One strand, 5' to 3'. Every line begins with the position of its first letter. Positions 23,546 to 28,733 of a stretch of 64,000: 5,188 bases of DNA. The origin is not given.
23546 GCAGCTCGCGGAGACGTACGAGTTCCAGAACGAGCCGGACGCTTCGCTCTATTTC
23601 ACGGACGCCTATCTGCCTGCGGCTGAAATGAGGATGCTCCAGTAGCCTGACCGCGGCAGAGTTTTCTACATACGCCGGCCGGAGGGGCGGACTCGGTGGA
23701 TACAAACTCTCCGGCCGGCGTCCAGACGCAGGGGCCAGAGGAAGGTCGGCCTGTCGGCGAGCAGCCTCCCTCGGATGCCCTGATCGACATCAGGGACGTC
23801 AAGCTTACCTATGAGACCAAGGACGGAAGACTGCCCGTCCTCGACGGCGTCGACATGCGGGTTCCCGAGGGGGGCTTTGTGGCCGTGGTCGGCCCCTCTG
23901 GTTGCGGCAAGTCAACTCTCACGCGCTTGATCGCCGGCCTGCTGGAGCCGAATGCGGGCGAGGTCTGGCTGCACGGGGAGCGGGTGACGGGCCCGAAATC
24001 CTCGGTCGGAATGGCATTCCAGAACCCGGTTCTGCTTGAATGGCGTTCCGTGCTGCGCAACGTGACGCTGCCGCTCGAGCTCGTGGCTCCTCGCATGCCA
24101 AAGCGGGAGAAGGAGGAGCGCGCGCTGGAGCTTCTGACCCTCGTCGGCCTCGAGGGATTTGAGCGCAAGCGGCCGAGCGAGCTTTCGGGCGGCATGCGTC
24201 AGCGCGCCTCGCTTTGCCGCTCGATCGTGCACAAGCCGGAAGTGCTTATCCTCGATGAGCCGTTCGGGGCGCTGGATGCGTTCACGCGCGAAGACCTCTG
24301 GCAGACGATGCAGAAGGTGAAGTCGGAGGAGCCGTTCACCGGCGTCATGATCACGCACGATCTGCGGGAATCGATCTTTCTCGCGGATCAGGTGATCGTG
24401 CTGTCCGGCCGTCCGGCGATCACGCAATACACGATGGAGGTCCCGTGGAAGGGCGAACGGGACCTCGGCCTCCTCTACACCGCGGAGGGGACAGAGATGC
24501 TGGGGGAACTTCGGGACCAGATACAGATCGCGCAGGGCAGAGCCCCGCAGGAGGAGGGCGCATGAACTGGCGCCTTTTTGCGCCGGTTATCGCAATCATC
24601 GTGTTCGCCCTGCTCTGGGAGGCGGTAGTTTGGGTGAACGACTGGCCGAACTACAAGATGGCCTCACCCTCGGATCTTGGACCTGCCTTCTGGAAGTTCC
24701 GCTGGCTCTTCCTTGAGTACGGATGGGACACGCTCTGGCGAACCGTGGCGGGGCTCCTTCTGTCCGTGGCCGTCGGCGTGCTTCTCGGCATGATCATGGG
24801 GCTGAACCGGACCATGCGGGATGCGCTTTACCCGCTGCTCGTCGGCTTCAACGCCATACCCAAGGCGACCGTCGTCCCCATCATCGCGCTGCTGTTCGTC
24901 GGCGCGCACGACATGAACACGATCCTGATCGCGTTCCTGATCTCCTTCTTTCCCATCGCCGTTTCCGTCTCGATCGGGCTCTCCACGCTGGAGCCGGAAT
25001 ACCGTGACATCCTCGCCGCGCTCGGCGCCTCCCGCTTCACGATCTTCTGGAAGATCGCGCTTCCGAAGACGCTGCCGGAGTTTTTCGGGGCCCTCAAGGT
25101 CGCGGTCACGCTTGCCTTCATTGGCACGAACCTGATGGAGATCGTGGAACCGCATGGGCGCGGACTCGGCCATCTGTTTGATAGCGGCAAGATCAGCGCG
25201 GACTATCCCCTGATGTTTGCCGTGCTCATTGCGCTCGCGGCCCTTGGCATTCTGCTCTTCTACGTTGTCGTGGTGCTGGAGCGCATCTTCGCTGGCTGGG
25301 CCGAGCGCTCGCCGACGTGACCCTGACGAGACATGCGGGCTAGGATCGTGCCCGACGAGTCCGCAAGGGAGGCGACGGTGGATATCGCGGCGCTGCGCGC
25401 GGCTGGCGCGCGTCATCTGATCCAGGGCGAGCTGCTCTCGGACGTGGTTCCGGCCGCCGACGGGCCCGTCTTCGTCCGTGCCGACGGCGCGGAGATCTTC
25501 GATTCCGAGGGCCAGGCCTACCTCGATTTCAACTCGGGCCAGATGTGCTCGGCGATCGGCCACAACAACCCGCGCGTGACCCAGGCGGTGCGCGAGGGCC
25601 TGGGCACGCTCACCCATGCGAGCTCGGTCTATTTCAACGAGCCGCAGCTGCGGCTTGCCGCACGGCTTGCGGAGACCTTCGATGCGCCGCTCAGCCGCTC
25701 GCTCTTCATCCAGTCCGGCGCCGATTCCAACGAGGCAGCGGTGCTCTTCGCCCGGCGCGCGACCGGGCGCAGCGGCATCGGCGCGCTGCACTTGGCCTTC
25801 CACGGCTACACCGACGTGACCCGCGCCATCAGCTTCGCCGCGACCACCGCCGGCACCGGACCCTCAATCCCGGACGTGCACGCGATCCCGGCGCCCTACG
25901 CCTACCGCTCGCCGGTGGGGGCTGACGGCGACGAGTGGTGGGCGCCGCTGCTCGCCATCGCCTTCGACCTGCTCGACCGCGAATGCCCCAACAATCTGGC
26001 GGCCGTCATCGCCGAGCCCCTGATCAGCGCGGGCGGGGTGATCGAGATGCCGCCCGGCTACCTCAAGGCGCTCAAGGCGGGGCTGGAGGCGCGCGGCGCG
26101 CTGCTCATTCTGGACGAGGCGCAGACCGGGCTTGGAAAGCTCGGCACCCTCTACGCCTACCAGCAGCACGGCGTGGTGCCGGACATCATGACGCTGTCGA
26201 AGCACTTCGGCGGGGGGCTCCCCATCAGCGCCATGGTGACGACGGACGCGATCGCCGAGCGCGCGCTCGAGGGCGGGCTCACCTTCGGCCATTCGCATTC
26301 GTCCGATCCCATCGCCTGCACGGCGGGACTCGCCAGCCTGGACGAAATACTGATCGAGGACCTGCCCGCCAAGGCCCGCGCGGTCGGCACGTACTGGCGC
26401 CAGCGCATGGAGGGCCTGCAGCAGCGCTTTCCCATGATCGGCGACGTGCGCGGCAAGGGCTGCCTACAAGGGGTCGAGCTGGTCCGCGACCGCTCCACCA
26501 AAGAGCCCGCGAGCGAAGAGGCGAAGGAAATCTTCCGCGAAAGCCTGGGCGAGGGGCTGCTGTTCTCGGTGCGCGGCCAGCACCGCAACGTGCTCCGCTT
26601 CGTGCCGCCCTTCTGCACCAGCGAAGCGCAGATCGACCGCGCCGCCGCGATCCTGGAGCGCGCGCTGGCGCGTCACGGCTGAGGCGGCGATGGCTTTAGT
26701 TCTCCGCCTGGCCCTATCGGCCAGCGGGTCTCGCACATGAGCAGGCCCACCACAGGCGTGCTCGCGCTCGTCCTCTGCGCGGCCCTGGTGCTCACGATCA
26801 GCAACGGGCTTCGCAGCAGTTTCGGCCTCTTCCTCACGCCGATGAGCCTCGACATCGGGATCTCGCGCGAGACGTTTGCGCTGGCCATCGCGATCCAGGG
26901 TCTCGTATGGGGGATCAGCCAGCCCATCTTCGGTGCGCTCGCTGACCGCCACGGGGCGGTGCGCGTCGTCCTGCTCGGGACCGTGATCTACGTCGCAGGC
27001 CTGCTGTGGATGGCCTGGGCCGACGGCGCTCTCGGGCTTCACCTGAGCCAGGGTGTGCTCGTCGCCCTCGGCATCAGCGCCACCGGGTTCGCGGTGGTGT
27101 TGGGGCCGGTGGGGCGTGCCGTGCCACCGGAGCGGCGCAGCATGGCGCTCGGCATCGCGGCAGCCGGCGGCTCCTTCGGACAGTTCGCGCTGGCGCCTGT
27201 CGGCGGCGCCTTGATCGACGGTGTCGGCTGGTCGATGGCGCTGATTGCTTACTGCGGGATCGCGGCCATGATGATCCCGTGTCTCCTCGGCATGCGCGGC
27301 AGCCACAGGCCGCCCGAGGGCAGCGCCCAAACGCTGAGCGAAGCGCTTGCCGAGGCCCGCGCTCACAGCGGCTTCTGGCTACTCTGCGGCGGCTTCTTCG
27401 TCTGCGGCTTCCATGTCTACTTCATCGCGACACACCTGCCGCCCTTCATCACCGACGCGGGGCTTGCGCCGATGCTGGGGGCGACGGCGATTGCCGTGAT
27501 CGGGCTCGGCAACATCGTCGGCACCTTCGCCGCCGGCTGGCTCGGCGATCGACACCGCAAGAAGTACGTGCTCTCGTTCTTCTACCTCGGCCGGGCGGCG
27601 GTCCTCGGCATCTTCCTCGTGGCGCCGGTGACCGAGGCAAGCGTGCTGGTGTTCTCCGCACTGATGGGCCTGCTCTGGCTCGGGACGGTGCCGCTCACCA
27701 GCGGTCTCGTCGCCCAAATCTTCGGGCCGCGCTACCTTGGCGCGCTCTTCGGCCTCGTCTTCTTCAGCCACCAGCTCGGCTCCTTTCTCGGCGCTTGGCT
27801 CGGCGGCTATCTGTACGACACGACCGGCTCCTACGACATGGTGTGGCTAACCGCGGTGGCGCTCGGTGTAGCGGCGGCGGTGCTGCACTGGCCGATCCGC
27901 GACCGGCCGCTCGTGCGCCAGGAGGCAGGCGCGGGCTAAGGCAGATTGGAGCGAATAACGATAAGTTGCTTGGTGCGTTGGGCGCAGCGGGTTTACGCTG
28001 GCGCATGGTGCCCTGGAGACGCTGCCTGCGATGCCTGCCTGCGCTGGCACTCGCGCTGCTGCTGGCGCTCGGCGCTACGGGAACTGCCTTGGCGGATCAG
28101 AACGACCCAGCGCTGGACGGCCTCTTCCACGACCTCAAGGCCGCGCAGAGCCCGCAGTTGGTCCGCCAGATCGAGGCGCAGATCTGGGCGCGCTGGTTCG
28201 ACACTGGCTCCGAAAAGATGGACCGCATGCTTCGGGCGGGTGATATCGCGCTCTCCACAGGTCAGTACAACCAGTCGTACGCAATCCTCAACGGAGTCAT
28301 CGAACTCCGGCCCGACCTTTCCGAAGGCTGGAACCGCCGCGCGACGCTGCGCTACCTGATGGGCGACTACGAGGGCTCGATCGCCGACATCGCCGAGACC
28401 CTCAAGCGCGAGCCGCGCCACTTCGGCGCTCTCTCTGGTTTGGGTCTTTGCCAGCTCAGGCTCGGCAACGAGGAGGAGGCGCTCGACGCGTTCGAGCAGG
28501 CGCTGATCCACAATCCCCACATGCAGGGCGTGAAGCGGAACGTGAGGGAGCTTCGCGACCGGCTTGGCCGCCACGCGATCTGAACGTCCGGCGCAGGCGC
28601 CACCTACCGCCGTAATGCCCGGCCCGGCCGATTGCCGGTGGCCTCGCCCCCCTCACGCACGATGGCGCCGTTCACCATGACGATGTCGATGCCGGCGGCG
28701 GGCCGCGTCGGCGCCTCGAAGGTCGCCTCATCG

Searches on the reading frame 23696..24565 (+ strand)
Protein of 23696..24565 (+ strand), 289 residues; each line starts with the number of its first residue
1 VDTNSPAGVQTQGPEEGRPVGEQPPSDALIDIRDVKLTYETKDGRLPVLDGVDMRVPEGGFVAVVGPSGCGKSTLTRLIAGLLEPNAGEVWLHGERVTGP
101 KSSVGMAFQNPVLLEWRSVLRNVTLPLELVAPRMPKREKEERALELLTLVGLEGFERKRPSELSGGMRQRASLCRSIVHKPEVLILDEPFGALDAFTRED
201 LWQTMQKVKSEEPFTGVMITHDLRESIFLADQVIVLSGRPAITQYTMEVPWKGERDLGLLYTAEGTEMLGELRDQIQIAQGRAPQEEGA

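Call 6: search_protein_families(library=pfam, proteins=[window:23696-24565:+])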
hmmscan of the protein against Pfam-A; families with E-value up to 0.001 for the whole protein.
window:23696-24565:+ (289 aa): 3 families
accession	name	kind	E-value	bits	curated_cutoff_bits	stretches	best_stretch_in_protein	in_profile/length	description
PF00005.33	ABC_tran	-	3.6e-32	112.2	25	1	49-190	1-136/137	ABC transporter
PF13401.12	AAA_22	-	2.6e-06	28.2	27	1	59-188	5-92/130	AAA domain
PF13191.12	AAA_16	-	0.00068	20.6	32.6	0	57-122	20-75/167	AAA ATPase domain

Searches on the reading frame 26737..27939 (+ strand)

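Call 6: search_protein_families(library=pfam, proteins=[window:26737-27939:+])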
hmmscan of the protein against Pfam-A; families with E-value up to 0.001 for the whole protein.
window:26737-27939:+ (400 aa): 2 families
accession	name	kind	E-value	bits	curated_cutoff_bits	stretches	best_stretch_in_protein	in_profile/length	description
PF07690.21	MFS_1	-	2.7e-44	151.9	33.4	2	17-312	3-306/347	Major Facilitator Superfamily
PF06779.20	MFS_4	-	2.4e-06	27.6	26.3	1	69-382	47-362/364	Uncharacterised MFS-type transporter YbfB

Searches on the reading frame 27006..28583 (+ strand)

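Call 3: search_protein_families(library=pfam, proteins=[window:27006-28583:+])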
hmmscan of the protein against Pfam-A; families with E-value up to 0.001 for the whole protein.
window:27006-28583:+ (525 aa): 9 families
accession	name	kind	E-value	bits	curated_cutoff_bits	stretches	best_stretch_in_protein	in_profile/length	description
PF07719.23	TPR_2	-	1.8e-11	43.7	27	1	475-505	3-33/34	Tetratricopeptide repeat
PF00515.34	TPR_1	-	6.5e-11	42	27.8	1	475-505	3-33/34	Tetratricopeptide repeat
PF13432.12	TPR_16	-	3.9e-08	34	32.7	1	445-500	3-58/65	Tetratricopeptide repeat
PF13181.12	TPR_8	-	7.8e-07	29.2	25.7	0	409-437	5-33/34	Tetratricopeptide repeat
PF13371.12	TPR_9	-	1.7e-06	28.4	35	0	469-507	25-63/73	Tetratricopeptide repeat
PF14559.12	TPR_19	-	3.1e-06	27.9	25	0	452-504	4-56/68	Tetratricopeptide repeat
PF13424.12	TPR_12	-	8e-06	26.4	30.1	1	441-500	5-72/77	Tetratricopeptide repeat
PF13174.12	TPR_6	-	8.6e-06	26.5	26.3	0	476-500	3-27/33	Tetratricopeptide repeat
PF13431.12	TPR_17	-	4.3e-05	23.9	24.4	0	465-493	5-33/34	Tetratricopeptide repeat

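Call 4: search_protein_families(library=ncbifam, proteins=[window:27006-28583:+])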
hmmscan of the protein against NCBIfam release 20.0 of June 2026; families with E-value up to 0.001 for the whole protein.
window:27006-28583:+ (525 aa): 3 families
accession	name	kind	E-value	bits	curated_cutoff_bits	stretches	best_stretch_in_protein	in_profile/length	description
NF040959.1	MamA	equivalog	4.9e-08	32.7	200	1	396-523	62-189/204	magnetosome protein MamA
TIGR02917.1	PEP_TPR_lipo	equivalog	2.2e-05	22.5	312.2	1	408-507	230-329/899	XrtA/PEP-CTERM system TPR-repeat protein PrsT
NF040561.1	PrimPol_Msp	equivalog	0.00024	19.8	200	0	395-455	15-75/515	CRISPR-associated primase-polymerase type A1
